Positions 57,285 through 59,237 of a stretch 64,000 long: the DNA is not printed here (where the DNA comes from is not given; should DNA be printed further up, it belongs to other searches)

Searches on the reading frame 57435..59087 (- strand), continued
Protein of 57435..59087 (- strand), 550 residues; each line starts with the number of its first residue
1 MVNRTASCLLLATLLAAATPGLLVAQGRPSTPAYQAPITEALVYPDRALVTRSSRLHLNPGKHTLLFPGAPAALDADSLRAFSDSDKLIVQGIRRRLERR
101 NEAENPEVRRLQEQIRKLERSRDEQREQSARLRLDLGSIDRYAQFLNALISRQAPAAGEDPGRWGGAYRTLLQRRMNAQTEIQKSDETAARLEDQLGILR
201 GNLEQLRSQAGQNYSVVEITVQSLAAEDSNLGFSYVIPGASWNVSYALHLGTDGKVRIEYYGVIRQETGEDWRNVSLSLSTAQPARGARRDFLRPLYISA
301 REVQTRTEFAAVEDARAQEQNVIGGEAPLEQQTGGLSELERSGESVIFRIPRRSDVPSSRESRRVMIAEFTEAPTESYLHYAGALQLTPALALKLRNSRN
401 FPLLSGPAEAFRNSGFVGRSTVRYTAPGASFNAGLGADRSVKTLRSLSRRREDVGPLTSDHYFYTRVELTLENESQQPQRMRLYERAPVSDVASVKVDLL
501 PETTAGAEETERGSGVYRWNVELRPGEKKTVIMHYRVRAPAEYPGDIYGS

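Call 52: fold_search(model_id=the predicted structure, library=pdb)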
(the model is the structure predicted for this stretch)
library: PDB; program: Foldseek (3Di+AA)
matches with E <= 10: 643; with E <= 0.001: 1
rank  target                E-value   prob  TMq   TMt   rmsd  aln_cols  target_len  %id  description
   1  5nik_D                4.3e-04  0.97  0.18  0.27  26.4       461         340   12  Structure of the MacAB-TolC ABC-type tripartite multidrug efflux pump (released 2017-05-24)
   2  6s7o_E                2.4e-03  0.51  0.15  0.14  24.2       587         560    9  Cryo-EM structure of human oligosaccharyltransferase complex OST-A (released 2019-12-18)
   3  9qgy_G                2.8e-03  0.80  0.16  0.24  26.7       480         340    9  Structure of the YbjP lipoprotein bound to the MacAB-TolC tripartite efflux pump (released 2026-03-25)
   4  6s7t_E                4.1e-03  0.84  0.16  0.19  16.2       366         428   10  Cryo-EM structure of human oligosaccharyltransferase complex OST-B (released 2019-12-18)
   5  8xfg_A                7.5e-03  0.23  0.14  0.11  17.6       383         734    8  Cryo-EM structure of integrin ITGAV, ITGB3 and CYCLO (RGDFK) complex, conformation 1 (released 2024-12-18)
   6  4zle                  7.9e-03  0.54  0.10  0.07  19.2       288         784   12  Cellobionic acid phosphorylase - ligand free structure (released 2015-06-10)
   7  8agb_E                9.9e-03  0.16  0.11  0.13  21.3       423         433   10  Structure of yeast oligosaccharylransferase complex with lipid-linked oligosaccharide bound (released 2022-12-07)
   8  9ijj_4H               2.0e-02  0.08  0.09  0.03  35.2       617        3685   11  In situ structure of the central apparatus in mouse sperm axoneme. (released 2025-06-04)
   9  10pa                  2.2e-02  0.21  0.11  0.17  18.6       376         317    6  Crystal structure of SdrD A2-A3 domains from Staphylococcus aureus JH1 (released 2026-02-11)
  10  7lhg_G                2.5e-02  0.41  0.13  0.21  18.3       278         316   10  Cryo-EM structure of E. coli P pilus tip assembly intermediate PapC-PapD-PapK-PapG in the first conformation (released 2021-08-11)
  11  1w63_M                2.9e-02  0.54  0.13  0.18  11.4       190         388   14  AP1 clathrin adaptor core (released 2004-09-21)
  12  4p6z_M                4.0e-02  0.57  0.15  0.19   9.9       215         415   12  Crystal structure of the human BST2 cytoplasmic domain and the HIV-1 Vpu cytoplasmic domain bound to the clathrin adap (released 2014-05-21)
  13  7rw8_M                4.2e-02  0.66  0.15  0.20  10.8       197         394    9  AP2 bound to heparin in the closed conformation (released 2022-03-30)
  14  7ohz_A                4.2e-02  0.60  0.15  0.25  11.1       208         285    9  Crystal structure of AP2 Mu2 - FCHO2 chimera (His6-tagged) (released 2022-06-01)
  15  6ezn_A                4.2e-02  0.14  0.13  0.15  23.4       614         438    8  Cryo-EM structure of the yeast oligosaccharyltransferase (OST) complex (released 2018-01-17)
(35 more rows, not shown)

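Call 99: search_solved_structures(query=A1, max_evalue=1)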
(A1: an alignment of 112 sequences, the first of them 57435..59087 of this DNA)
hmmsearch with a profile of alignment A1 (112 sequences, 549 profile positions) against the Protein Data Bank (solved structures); distinct sequences matched with E-value up to 1: 94 (the best 60 are shown).
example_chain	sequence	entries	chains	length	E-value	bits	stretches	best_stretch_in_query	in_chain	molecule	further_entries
8qox_B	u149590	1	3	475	0.003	19.3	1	95-202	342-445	Conserved membrane protein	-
1l8d_A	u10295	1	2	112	0.0063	18.2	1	93-190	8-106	DNA double-strand break repair rad50 ATPase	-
6zff_A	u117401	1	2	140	0.0092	17.7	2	153-208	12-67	DNA double-strand break repair Rad50 ATPase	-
6l5h_A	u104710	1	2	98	0.01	17.5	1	84-152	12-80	Rootletin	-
6l5j_A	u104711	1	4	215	0.011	17.4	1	84-205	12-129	Rootletin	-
28op_U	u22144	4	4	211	0.013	17.2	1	78-192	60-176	Centromere protein U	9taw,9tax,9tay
8p4y_A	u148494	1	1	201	0.013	17.2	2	108-196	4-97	Protein origami triangle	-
4ilo_A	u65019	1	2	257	0.014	17.1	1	82-202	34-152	CT398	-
7sh3_A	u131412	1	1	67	0.016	16.9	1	82-139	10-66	Synthetic VirB8 Miniprotein Binder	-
2zdi_C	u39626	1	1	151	0.019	16.7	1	159-212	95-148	Prefoldin subunit alpha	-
4zry_B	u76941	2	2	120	0.021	16.5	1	102-196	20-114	Keratin, type II cytoskeletal 1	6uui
3thf_A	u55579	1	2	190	0.029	16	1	99-210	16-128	Protein Shroom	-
3iv1_A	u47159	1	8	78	0.032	15.9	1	133-207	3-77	Tumor susceptibility gene 101 protein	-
3tnu_B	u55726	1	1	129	0.035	15.8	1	99-199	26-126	Keratin, type II cytoskeletal 5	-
2wpr_A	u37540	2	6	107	0.041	15.5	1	105-197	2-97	TRIMERIC AUTOTRANSPORTER ADHESIN FRAGMENT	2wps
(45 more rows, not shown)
